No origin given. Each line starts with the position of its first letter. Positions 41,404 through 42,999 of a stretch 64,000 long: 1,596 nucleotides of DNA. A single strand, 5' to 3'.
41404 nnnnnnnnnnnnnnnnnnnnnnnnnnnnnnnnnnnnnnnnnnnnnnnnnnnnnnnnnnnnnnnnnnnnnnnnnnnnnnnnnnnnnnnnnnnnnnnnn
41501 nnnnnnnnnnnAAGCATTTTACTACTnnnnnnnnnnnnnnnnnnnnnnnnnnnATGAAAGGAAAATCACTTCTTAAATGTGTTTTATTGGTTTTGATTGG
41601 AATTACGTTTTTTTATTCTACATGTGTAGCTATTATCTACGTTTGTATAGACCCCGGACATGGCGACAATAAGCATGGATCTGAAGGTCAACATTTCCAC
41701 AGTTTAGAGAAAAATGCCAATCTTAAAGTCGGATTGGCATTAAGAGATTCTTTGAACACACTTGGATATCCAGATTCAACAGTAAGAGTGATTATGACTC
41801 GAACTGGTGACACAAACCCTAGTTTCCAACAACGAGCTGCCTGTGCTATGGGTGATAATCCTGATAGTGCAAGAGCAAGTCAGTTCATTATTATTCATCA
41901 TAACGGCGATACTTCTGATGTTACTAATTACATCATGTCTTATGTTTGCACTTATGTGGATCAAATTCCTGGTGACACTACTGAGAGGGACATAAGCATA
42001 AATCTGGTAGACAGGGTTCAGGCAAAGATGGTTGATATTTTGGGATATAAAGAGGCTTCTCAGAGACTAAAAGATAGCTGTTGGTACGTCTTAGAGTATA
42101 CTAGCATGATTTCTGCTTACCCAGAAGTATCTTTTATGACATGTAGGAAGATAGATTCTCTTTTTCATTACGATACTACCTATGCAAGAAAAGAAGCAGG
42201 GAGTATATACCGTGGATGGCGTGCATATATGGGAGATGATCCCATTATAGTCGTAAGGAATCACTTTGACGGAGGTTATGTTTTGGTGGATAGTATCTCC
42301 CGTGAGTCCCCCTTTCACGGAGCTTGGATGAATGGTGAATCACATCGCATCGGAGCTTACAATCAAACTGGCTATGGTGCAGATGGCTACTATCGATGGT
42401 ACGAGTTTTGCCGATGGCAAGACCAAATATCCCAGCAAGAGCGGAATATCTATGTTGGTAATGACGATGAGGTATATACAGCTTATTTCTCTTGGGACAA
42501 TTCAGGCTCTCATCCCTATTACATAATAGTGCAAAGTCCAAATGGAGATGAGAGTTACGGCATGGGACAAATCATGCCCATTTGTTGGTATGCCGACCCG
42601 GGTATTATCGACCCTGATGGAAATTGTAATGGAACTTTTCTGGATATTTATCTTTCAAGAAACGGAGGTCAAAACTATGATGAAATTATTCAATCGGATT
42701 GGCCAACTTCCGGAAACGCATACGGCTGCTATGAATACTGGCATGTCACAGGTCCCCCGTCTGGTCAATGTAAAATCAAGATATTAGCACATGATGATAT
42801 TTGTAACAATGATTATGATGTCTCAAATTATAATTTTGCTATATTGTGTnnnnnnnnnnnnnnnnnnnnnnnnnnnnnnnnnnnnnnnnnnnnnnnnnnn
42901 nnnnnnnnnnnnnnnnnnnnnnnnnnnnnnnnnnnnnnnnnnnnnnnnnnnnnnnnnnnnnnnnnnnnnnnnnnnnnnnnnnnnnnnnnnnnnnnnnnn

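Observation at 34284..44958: Candidate sigma54-controlled envelope module: TPR-sensor bEBP, three tandem secreted PD40 propeller paralogs with private promoters, and Amidase_3 genes (one truncated, one giant T9SS cargo)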

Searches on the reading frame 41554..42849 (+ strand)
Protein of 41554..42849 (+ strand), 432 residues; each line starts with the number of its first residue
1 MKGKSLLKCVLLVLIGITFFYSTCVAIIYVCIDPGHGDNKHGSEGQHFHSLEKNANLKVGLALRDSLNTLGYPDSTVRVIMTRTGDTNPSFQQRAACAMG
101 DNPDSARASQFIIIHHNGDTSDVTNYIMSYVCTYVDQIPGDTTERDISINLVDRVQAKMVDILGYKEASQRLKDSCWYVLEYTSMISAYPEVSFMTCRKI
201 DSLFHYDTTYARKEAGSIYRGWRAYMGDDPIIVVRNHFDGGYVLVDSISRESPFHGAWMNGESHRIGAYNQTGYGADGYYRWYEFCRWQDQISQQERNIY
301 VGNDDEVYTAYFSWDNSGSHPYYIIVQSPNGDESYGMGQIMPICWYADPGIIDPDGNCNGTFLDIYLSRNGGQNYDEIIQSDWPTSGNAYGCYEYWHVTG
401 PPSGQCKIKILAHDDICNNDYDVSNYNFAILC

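Call 42: find_homologous_proteins(query=window:41554-42849:+, max_evalue=0.001)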
Query seq(432 aa) (432 aa): 25 proteins with E <= 0.001 among 1300 candidates.
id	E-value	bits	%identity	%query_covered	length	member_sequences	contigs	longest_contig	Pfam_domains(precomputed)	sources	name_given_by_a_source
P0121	3.4e-99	351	61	62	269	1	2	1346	PF01520.24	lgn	-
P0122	2.3e-87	312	45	90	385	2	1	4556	PF01520.24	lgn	-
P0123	8.8e-81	290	46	79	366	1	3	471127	PF01520.24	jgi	jgi:N-acetylmuramoyl-L-alanine amidase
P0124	3.1e-26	110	30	100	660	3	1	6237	PF00404.25,PF01520.24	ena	-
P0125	7.5e-20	89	34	55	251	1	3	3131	PF01520.24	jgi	jgi:N-acetylmuramoyl-L-alanine amidase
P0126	2.8e-19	87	31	84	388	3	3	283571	PF01520.24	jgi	jgi:N-acetylmuramoyl-L-alanine amidase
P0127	3.0e-7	48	44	21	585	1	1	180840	PF07538.17,PF01520.24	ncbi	ncbi:N-acetylmuramoyl-L-alanine amidase, partial [Faecalicoccus acidiformans]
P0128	4.8e-7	47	43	21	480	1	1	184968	PF01520.24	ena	-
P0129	6.8e-7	47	43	21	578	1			PF07538.17,PF01520.24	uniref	uniref:N-acetylmuramoyl-L-alanine amidase n=1 Tax=Faecalicoccus acidiformans TaxID=915173 RepID=UPI0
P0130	7.9e-7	46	35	30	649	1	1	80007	PF07538.17,PF01520.24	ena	-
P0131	1.0e-6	46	43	21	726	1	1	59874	PF14200.13,PF01520.24,PF00652.29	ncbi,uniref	ncbi:N-acetylmuramoyl-L-alanine amidase, partial [Faecalicoccus acidiformans]|uniref:N-acetylmuramoy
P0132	1.1e-5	43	31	44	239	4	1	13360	PF01520.24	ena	-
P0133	1.4e-5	42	41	21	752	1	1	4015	PF08481.17,PF01520.24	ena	-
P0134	2.3e-5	42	42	21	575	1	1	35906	PF14200.13,PF01520.24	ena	-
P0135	3.1e-5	41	42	21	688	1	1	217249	PF14200.13,PF01520.24,PF00652.29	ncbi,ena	-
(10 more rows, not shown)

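Call 65: predict_structure(alignment_id=A6)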
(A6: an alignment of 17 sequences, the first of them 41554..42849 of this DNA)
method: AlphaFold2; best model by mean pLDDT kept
length: 432 residues; sequences in the alignment: 17
mean_pLDDT: 58.8   pTM: 0.52
mean pLDDT of the five models: 58.8, 53.6, 51.6, 50.8, 49.6
residues with pLDDT >= 90: 5; 70-90: 118; 50-70: 155; < 50: 154
segments of 3 or more residues with pLDDT < 50: 21-25, 134-148, 234-241, 247-249, 253-264, 270-339, 349-353, 392-394, 396-405, 425-432
pLDDT, mean of each block of 10 residues (from residue 1): 71 73 55 72 72 87 82 62 77 74 62 77 66 45 47 74 65 55 54 76 86 86 66 48 50 47 49 40 39 36 31 36 37 45 51 50 63 62 56 48 49 63 47 38
secondary structure, 60 per line:
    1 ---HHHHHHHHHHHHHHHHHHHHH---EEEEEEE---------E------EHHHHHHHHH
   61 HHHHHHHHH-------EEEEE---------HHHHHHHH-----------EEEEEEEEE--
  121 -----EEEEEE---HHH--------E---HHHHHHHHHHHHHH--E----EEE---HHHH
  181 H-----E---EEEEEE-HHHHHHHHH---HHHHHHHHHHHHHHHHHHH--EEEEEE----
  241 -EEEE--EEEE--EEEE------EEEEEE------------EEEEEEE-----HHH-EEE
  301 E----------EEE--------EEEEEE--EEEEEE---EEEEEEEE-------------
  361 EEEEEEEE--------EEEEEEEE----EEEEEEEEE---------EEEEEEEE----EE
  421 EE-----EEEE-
elements in order: H4-24 E28-34 H52-69 E77-81 H91-98 E110-118 E126-131 H150-163 E171-173 H177-181 E191-196 H198-206 H210-228 E231-236 E242-245 E248-251 E254-257 E264-269 E282-288 E298-301 E312-314 E323-328 E331-336 E340-347 E361-368 E377-384 E389-397 E407-414 E419-422 E428-431

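Call 72: find_encoding_contigs(protein=P0126, flank=6000, max_places=1)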
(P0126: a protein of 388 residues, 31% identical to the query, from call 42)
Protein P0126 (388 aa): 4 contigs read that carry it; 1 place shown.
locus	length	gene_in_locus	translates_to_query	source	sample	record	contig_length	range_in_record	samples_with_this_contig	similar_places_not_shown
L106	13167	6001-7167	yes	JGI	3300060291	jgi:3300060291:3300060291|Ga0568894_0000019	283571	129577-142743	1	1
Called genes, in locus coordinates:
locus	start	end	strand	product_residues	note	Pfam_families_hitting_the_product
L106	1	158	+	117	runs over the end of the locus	-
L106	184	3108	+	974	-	PF13432:TPR_16 (faint), PF24885:TPR_NPHP3 (faint), PF00515:TPR_1 (faint), PF13424:TPR_12, PF17874:TPR_MalT, PF00158:Sigma54_activat, PF14532:Sigma54_activ_2, PF25601:AAA_lid_14, +5 more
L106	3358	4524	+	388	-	PF26549:Tricorn_N (faint), PF07676:PD40 (faint)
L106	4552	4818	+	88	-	-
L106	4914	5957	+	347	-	PF00930:DPPIV_N (faint), PF26549:Tricorn_N (faint), PF07676:PD40 (faint)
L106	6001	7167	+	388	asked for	PF01520:Amidase_3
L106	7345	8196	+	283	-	PF00404:Dockerin_1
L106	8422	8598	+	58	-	-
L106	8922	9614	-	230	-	PF01895:PhoU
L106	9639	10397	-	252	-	PF02463:SMC_N, PF00005:ABC_tran, PF13304:AAA_21 (faint)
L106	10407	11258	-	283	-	PF00528:BPD_transp_1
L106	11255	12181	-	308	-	PF00528:BPD_transp_1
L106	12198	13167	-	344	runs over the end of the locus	PF12849:PBP_like_2, PF01547:SBP_bac_1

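Call 73: find_encoding_contigs(protein=P0124, flank=6000, max_places=1)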
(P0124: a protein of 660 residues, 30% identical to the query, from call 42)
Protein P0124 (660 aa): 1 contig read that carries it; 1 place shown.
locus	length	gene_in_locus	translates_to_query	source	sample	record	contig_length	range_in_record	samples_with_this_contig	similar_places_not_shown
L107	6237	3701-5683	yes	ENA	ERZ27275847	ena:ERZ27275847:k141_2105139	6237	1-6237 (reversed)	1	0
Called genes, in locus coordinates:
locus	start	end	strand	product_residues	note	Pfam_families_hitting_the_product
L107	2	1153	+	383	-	?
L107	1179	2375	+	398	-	PF01520:Amidase_3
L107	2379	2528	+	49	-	-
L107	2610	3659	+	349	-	PF26550:Tricorn_2nd (faint), PF26549:Tricorn_N (faint), PF07676:PD40 (faint)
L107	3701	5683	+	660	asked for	PF01520:Amidase_3, PF00404:Dockerin_1 (weak)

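Call 74: find_encoding_contigs(protein=P0122, flank=6000, max_places=1)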
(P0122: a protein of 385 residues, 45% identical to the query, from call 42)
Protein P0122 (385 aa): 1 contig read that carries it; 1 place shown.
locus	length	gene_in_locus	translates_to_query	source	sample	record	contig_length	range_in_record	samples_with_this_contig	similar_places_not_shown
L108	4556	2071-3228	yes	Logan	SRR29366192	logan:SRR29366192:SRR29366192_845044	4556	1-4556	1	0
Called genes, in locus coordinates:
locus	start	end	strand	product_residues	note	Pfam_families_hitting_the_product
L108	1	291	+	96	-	?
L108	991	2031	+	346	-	PF00930:DPPIV_N (faint), PF07676:PD40 (faint), PF26549:Tricorn_N (weak)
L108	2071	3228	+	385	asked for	PF01520:Amidase_3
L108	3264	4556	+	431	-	?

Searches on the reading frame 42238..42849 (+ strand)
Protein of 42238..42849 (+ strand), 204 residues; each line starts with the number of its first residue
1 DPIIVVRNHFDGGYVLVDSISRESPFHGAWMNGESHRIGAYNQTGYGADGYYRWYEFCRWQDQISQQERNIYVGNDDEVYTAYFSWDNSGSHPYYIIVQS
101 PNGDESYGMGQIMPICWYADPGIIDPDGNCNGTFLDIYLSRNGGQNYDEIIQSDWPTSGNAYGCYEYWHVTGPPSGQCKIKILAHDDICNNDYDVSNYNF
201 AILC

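Call 88: search_protein_families(library=pfam, proteins=[window:42238-42849:+], max_evalue=1)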
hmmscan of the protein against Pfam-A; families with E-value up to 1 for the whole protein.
seq(204 aa): 0 families

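Call 95: search_protein_representatives(protein=window:42241-42849:+)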
Query: 203 residues. Proteins with E-value up to 0.001 (for the whole library): 474; up to 1e-10: 128; up to 1e-30: 6. The best 150 are listed.
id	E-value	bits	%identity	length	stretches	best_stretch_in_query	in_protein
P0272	9.6e-77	274.1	36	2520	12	2-84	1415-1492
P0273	1.5e-61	224.4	47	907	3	1-201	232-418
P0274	9.0e-53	195.7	53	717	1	1-201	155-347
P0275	3.6e-40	154.4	35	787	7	95-201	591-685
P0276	3.2e-32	128.4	35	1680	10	82-190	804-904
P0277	3.6e-31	125.0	34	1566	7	95-201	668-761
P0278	6.8e-29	117.5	37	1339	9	95-195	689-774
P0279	8.9e-28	113.9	34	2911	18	77-201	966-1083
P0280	6.5e-27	111.0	35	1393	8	92-189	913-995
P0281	9.0e-27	110.6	37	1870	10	88-201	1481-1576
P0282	1.4e-26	109.9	41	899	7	95-196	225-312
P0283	4.4e-26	108.3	37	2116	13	52-84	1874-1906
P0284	7.9e-26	107.5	35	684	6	94-201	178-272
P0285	9.9e-26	107.2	35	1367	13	53-85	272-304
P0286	2.5e-25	105.9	38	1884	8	95-201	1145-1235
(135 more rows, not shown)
